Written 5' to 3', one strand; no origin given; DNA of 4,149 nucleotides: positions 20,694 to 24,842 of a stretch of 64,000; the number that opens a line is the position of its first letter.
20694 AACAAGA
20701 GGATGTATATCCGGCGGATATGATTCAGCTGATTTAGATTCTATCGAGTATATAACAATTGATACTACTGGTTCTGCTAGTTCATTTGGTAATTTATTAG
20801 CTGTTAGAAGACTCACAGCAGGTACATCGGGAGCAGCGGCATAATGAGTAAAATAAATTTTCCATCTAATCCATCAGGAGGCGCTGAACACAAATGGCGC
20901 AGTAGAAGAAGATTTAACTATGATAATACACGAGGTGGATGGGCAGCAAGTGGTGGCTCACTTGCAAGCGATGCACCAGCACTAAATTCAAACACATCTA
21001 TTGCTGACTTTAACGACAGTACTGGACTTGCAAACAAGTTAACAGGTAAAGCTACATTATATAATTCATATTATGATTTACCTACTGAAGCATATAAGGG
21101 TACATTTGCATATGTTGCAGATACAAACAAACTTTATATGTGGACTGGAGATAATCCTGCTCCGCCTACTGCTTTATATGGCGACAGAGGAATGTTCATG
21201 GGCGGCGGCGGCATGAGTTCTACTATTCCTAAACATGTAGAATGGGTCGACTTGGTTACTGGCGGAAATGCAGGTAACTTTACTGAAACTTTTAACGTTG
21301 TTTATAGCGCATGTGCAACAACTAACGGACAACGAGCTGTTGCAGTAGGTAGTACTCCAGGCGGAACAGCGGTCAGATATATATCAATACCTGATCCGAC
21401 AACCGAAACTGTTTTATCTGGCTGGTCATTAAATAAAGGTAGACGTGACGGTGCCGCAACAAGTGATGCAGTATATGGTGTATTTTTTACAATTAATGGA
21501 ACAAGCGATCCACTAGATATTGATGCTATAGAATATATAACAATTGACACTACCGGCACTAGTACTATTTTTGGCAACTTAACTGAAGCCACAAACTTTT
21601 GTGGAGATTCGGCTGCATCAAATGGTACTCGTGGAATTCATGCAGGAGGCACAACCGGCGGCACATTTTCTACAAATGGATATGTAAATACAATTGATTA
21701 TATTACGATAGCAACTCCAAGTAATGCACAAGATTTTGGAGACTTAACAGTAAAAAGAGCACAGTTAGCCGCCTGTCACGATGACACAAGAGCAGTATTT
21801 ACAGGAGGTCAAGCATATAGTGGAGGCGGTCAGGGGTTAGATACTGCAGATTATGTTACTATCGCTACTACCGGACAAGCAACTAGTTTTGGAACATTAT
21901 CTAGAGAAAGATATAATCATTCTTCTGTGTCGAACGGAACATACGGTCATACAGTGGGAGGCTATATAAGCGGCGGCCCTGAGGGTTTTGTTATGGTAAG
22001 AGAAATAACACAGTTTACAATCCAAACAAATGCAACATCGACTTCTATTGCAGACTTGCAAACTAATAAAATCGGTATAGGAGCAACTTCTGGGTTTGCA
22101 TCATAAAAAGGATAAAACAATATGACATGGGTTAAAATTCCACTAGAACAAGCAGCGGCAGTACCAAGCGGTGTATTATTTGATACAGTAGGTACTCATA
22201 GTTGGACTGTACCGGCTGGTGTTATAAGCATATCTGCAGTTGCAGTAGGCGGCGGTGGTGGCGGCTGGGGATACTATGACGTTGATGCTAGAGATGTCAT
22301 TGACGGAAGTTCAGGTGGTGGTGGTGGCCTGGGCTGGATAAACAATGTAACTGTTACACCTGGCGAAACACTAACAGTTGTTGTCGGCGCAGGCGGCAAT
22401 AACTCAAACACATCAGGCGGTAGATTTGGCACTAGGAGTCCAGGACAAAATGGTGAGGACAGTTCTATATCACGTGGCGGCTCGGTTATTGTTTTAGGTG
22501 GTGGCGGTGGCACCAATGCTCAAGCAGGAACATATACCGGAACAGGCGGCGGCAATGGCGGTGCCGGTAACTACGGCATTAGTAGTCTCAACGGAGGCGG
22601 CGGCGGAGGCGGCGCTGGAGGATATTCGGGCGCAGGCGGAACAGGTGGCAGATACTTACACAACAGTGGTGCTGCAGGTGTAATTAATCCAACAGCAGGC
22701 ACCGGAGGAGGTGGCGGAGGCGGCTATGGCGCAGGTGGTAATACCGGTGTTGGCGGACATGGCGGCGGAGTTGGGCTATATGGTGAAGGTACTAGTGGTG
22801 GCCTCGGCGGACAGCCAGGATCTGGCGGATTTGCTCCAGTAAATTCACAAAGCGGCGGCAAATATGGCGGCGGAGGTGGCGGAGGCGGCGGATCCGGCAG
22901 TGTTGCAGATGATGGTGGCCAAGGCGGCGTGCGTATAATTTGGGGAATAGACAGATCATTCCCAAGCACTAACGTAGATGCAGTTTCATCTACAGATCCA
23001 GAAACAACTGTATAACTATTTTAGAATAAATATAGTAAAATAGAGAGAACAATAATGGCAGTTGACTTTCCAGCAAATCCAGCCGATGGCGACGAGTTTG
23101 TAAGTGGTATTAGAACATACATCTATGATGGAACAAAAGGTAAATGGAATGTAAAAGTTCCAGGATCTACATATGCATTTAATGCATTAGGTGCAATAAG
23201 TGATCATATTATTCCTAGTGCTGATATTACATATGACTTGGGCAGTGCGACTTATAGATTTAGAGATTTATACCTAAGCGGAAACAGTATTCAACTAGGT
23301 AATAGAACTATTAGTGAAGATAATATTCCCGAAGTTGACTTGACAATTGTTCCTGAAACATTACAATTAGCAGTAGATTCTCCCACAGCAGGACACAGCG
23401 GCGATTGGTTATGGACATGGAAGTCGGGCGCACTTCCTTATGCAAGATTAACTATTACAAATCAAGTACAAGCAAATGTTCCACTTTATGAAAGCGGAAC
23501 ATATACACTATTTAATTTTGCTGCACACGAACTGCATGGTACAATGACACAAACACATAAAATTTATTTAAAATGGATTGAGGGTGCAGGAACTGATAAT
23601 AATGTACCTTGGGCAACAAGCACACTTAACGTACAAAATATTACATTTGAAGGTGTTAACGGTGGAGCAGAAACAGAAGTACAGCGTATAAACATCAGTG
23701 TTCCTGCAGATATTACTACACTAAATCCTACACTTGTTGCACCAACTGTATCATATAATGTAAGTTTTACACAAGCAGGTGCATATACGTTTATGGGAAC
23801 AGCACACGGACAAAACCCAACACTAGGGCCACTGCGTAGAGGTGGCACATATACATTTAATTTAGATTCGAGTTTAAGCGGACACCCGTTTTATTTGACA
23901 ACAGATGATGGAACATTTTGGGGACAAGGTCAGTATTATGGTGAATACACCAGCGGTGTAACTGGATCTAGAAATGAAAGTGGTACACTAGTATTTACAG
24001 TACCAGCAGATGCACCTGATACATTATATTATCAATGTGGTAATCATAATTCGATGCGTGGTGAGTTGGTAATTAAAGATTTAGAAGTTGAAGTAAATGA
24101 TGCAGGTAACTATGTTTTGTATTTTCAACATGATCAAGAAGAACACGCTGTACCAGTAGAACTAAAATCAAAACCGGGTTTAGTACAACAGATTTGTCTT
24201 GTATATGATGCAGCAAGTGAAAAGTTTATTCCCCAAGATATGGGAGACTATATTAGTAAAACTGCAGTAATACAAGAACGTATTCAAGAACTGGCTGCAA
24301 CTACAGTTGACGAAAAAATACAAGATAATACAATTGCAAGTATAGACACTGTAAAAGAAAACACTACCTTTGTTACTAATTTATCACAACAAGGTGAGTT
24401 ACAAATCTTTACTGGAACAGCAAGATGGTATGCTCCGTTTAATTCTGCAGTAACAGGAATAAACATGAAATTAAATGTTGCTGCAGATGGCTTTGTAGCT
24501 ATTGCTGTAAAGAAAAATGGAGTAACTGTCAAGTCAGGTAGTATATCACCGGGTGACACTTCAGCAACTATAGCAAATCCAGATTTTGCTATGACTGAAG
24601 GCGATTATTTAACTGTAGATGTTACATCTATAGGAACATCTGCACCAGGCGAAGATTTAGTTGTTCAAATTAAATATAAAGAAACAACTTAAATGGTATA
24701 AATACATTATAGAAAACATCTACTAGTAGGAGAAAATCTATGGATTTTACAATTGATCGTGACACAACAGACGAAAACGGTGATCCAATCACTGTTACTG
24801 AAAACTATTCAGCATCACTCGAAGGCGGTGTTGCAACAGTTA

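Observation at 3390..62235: Fifteen different proteins share one N-terminal module: candidate docking tag for a branched multi-adhesin apparatus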

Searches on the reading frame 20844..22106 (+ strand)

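Call 5: search_protein_families(library=pfam, proteins=[window:20844-22106:+], max_evalue=0.01)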
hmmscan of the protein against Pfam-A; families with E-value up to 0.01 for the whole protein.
window:20844-22106:+ (420 aa): 1 family
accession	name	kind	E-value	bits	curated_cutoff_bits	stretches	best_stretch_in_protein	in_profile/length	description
PF24681.1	Kelch_KLHDC2_KLHL20_DRC7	-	0.0058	16.4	50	0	293-396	92-189/221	KLHDC2/KLHL20/DRC7 Kelch-repeats domain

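Call 6: search_protein_families(library=phrogs, proteins=[window:20844-22106:+], max_evalue=0.001)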
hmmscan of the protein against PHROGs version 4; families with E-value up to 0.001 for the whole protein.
window:20844-22106:+ (420 aa): 1 family
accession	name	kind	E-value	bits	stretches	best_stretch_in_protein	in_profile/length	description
phrog_19111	-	unknown function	9.8e-09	35.4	1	179-416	48-271/443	-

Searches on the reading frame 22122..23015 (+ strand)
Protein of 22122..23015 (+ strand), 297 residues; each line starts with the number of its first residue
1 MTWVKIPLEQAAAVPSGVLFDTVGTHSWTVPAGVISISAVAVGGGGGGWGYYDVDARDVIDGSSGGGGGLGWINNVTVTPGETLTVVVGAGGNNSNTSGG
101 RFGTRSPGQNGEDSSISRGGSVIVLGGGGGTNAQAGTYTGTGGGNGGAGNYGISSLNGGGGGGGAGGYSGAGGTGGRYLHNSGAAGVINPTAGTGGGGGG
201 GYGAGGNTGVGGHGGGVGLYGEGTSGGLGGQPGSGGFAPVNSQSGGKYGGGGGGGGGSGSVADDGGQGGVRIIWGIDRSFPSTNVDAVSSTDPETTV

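Call 7: search_protein_families(library=phrogs, proteins=[window:22122-23015:+], max_evalue=0.001)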
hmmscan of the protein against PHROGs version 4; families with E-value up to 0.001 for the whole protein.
window:22122-23015:+ (297 aa): 3 families
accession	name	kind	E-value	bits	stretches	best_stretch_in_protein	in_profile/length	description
phrog_4474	-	unknown function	7.4e-49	168.2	1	14-290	148-404/407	-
phrog_11790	-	unknown function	3.3e-08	34.2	1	14-137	13-126/325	-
phrog_863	-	tail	2.1e-07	31.2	1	19-216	402-596/690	tail fiber assembly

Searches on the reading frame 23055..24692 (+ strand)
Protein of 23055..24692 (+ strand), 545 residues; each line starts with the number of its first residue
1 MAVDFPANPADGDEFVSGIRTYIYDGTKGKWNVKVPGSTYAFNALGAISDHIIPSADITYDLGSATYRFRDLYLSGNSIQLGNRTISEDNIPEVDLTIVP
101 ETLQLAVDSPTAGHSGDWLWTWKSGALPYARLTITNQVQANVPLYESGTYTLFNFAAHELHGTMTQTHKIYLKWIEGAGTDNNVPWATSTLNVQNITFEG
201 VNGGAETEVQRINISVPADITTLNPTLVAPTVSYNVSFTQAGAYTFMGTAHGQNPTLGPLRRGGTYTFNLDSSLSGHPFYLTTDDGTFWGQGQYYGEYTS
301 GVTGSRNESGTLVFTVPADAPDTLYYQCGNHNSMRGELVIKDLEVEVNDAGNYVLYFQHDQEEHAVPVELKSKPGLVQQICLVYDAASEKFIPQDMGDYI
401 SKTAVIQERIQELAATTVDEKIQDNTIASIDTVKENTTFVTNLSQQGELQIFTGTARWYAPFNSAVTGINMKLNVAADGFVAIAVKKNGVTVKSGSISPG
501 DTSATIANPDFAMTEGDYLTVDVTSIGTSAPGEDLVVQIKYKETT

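Call 5: search_protein_families(library=pfam, proteins=[window:23055-24692:+], max_evalue=0.01)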
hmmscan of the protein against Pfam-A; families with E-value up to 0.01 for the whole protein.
window:23055-24692:+ (545 aa): 0 families

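Call 6: search_protein_families(library=phrogs, proteins=[window:23055-24692:+], max_evalue=0.001)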
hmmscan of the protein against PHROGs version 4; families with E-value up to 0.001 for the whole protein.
window:23055-24692:+ (545 aa): 3 families
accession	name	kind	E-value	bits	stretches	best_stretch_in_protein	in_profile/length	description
phrog_677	-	tail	8.1e-22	79.2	1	149-342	220-410/412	baseplate wedge tail fiber protein connector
phrog_36222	-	unknown function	6.7e-06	26.4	1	32-89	49-103/350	-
phrog_27064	-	unknown function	0.00097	19.7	0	463-539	161-246/249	-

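Call 14: search_dna_similar(query=window:23055-24692:+, collection=phages, mode=protein, max_rows=25, max_evalue=0.00001)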
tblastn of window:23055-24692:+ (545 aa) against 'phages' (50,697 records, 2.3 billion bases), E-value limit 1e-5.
Records with a match: 113; places in all: 117; records where one place covers at least 80% of the query: 0.
Best place of each record, by identity: <60% 113.
By first word of the organism name: Synechococcus 78; Cyanophage 22; Prochlorococcus 11; Alteromonas 1; Marine 1.
By host as written in the record: - 59; Synechococcus 19; Synechococcus sp. WH8102 7; Synechococcus sp. WH7803 6; Synechococcus sp. WH 7803 5; Synechococcus str. WH8109 2; Prochlorococcus sp. NATL1A 2; Prochlorococcus marinus MED4 2; and 9 more.
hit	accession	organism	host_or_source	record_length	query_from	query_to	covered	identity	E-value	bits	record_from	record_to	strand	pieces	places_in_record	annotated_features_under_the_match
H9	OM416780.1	Prochlorococcus phage P-SCSP2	Prochlorococcus sp. MED4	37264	220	340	22%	40.0%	4e-13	78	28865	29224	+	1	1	hypothetical protein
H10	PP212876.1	Alteromonas phage vB_AmeP-R22Y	Alteromonas marina SW-47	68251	420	542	23%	37.9%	1e-12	77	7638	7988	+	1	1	record has no annotation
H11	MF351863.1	Synechococcus phage Bellamy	Synechococcus str. WH8109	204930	234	342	20%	40.4%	3e-13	79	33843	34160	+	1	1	29: tail fiber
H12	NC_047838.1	Synechococcus phage Bellamy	Synechococcus str. WH8109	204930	234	342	20%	40.4%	3e-13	79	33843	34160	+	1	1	29: baseplate wedge initiator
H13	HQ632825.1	Prochlorococcus phage P-SSM5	Prochlorococcus marinus NATL2A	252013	235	343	20%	39.5%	1e-10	71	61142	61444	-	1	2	hypothetical protein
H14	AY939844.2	Prochlorococcus phage P-SSM2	Prochlorococcus sp. NATL1A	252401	235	343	20%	38.5%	4e-10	69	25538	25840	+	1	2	phage tail fiber-like protein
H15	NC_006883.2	Prochlorococcus phage P-SSM2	Prochlorococcus sp. NATL1A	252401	235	343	20%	38.5%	4e-10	69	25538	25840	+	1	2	phage tail fiber-like protein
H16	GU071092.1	Prochlorococcus phage P-SSM2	-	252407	235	343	20%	38.5%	4e-10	69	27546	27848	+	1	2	predicted protein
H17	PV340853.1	Synechococcus phage Sf-CH8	Synechococcus sp. WH8102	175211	226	340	21%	36.4%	8e-7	58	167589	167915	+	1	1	tail fiber protein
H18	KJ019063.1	Synechococcus phage S-MbCM6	-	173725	229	340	21%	37.4%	5e-6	56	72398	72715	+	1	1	baseplate wedge tail fiber connector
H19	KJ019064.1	Synechococcus phage S-MbCM6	-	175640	229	340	21%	37.4%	5e-6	56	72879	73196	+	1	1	baseplate wedge tail fiber connector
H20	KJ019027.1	Synechococcus phage S-MbCM6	-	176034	229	340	21%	37.4%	5e-6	56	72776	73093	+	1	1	baseplate wedge tail fiber connector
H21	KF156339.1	Synechococcus phage S-MbCM25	Synechococcus sp. WH7803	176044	229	340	21%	37.4%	5e-6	56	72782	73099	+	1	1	baseplate wedge tail fiber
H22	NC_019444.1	Synechococcus phage S-MbCM6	-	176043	229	340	21%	37.4%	5e-6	56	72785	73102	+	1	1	baseplate wedge tail fiber protein connector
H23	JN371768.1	Synechococcus phage S-MbCM6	-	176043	229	340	21%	37.4%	5e-6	56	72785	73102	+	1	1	gp10 baseplate wedge subunit protein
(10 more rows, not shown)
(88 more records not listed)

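Call 32: get_annotated_region(hit=H15, flank=3000)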
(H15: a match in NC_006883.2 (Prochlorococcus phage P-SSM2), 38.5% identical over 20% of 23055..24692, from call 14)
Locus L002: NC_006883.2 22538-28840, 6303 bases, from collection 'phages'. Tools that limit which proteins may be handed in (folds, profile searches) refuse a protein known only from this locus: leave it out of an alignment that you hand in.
description: Prochlorococcus phage P-SSM2, complete genome.
organism: Prochlorococcus phage P-SSM2 (NCBI taxid 268746)
taxonomy: Viruses; Duplodnaviria; Heunggongvirae; Uroviricota; Caudoviricetes; Kyanoviridae; Salacisavirus; Salacisavirus pssm2
host: Prochlorococcus sp. NATL1A; source: -; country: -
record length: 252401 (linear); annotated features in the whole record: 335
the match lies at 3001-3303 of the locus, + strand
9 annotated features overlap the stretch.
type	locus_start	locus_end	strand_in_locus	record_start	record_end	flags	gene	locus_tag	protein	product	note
CDS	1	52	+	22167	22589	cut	-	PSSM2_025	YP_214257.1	hypothetical protein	T4-GC: 22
CDS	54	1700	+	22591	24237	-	-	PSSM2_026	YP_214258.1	tail collar protein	T4-GC: 23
CDS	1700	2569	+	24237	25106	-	-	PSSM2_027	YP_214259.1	tail fiber protein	T4-GC: 24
CDS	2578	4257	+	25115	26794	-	-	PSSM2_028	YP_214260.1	phage tail fiber-like protein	T4-GC: 25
CDS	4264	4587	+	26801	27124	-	-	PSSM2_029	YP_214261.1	hypothetical protein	T4-GC: 26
CDS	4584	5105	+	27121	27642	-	-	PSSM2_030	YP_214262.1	tail fiber protein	T4-GC: 27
CDS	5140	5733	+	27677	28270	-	piuC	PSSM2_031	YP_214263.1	ferrochelatase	T4-GC: 28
CDS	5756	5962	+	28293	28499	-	-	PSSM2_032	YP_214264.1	hypothetical protein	T4-GC: 29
CDS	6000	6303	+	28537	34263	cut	-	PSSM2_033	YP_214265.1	tail fiber protein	T4-GC: 30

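Call 45: search_protein_families(library=ncbifam, proteins=[window:23055-24692:+], max_evalue=0.1)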
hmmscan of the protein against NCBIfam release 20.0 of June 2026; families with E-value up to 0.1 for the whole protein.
window:23055-24692:+ (545 aa): 2 families
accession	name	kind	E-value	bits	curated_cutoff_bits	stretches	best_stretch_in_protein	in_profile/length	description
TIGR02657.1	amicyanin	equivalog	0.0061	16.9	110.2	0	314-340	56-82/83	amicyanin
TIGR02656.1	cyanin_plasto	equivalog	0.028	14.8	87.85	0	183-252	26-88/99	plastocyanin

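Call 65: search_solved_structures(query=window:23055-24692:+, max_evalue=1, show_alignments=2)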
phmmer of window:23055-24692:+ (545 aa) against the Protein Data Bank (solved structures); distinct sequences matched with E-value up to 1: 3.
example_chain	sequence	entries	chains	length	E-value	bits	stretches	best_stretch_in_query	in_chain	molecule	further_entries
6yfj_AA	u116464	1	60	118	0.15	14.1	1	187-240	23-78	coat protein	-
6uuj_C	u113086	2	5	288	0.64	12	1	86-143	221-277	ESX-3 secretion-associated protein EspG3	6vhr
5dlb_A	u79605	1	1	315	0.69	11.9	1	87-143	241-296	chaperone EspG3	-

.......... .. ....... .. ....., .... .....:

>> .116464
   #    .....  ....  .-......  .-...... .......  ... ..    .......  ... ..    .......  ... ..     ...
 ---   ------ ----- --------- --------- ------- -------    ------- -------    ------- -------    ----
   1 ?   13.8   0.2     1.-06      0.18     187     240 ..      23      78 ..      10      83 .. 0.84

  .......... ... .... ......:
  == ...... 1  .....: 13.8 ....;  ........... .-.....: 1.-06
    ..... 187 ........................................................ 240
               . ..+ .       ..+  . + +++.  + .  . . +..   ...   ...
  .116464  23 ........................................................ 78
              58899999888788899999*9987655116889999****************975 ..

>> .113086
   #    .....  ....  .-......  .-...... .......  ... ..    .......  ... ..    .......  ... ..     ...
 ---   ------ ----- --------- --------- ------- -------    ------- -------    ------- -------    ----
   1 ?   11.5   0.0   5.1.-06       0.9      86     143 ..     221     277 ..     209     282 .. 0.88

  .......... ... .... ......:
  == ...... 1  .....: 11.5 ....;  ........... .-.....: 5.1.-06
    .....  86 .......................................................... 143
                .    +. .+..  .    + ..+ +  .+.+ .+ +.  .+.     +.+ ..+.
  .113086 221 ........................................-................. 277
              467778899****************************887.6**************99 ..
